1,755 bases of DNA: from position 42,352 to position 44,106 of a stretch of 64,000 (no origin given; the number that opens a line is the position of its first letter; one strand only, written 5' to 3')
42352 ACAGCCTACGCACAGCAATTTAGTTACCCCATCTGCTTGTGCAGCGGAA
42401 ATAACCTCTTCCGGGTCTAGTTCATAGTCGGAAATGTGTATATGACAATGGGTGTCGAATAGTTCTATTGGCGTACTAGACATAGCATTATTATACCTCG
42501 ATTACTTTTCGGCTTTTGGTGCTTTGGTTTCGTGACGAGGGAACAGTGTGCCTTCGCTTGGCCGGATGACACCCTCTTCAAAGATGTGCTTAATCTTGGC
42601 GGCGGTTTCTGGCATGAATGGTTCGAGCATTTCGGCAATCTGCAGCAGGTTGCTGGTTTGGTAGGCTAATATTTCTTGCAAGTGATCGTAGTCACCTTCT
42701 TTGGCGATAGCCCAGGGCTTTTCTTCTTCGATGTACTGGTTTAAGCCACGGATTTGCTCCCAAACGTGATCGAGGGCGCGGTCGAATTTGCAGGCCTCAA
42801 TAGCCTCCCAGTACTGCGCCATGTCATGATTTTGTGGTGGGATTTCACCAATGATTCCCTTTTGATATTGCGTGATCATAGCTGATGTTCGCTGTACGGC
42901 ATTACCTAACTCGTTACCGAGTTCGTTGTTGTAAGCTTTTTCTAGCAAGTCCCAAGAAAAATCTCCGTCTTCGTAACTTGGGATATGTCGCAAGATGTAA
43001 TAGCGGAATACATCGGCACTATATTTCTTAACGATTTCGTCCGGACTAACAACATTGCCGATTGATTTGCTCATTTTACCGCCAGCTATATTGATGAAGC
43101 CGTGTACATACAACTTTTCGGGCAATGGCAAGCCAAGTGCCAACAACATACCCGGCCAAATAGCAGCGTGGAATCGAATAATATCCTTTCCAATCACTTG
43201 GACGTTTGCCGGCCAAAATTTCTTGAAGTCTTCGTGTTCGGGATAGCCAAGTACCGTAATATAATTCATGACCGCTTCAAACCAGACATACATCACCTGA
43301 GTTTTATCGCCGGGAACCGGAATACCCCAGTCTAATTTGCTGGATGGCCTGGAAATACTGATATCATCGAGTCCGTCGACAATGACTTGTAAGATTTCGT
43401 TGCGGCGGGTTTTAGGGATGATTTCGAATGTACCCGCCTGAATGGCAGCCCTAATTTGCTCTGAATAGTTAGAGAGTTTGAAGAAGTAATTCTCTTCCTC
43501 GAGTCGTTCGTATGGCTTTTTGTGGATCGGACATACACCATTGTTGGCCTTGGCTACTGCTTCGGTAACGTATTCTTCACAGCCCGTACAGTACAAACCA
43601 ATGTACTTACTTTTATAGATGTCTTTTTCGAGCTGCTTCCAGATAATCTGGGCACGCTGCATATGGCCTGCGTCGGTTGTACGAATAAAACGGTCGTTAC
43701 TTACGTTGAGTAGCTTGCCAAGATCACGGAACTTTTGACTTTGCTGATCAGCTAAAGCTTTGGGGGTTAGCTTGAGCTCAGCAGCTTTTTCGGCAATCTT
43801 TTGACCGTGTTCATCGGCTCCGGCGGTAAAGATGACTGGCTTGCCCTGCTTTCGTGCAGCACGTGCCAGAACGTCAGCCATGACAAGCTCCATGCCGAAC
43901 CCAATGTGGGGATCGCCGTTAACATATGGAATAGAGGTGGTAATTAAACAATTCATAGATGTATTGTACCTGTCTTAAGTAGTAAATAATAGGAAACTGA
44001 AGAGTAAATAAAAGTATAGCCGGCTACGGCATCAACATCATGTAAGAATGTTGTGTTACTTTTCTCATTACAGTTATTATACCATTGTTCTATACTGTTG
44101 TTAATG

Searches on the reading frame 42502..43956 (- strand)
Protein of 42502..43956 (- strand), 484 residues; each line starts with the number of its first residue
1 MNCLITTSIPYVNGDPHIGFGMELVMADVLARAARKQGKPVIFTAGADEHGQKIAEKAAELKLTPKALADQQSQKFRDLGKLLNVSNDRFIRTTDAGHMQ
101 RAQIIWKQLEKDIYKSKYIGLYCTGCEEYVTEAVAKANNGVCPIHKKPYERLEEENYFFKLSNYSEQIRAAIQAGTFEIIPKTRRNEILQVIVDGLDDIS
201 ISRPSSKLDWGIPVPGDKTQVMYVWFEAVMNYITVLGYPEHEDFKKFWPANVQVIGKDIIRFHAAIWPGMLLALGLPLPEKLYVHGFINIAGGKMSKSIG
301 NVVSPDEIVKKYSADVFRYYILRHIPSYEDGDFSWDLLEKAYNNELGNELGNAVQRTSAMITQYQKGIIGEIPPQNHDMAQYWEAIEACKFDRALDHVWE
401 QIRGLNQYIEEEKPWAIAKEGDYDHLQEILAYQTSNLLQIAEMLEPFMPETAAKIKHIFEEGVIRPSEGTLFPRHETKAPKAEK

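Call 42: search_protein_families(library=ncbifam, proteins=[window:42502-43956:-], max_evalue=0.00001)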
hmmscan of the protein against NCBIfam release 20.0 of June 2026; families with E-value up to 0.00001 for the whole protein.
window:42502-43956:- (484 aa): 19 families
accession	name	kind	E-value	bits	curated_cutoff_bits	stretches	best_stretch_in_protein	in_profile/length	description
NF008900.0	PRK12267.1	equivalog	8.7e-155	516.8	598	1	3-457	6-474/648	methionine--tRNA ligase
TIGR00398.1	metG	equivalog_domain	1e-131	440.3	336.35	1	3-460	1-502/530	methionine--tRNA ligase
NF001100.0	PRK00133.1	equivalog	1.6e-91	307.9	587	2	139-462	172-505/676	methionine--tRNA ligase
NF008860.0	PRK11893.2-2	equivalog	3.7e-85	287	761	3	243-459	321-547/583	methionine--tRNA ligase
TIGR00422.1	valS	equivalog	6.1e-34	117.2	612.1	2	219-462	448-702/863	valine--tRNA ligase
NF004349.1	PRK05729.1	equivalog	2.6e-30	105.3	704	1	220-455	439-679/860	valine--tRNA ligase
NF008859.0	PRK11893.2-1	equivalog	8e-29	100.9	553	2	4-142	5-147/498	methionine--tRNA ligase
TIGR00392.1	ileS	equivalog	1e-26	93.4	621.4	1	219-355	533-670/861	isoleucine--tRNA ligase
NF009687.0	PRK13208.1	equivalog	8.9e-26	90.3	738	2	218-463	455-709/801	valine--tRNA ligase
NF008957.0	PRK12300.1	subfamily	4e-23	81.3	677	2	242-458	572-778/946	leucine--tRNA ligase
TIGR00396.1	leuS_bact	equivalog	8e-19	67.3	548.4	2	7-171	35-203/843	leucine--tRNA ligase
TIGR00395.1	leuS_arch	equivalog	3.6e-18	65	648.5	1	242-464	566-782/938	leucine--tRNA ligase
TIGR00435.1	cysS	equivalog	7e-15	55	340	1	282-415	252-384/466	cysteine--tRNA ligase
NF011492.0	PRK14900.1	equivalog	1.2e-13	49.9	1783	1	219-457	454-705/1044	valine--tRNA ligase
NF008863.0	PRK11893.2-5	equivalog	1.3e-12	47.1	551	1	4-103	8-108/531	methionine--tRNA ligase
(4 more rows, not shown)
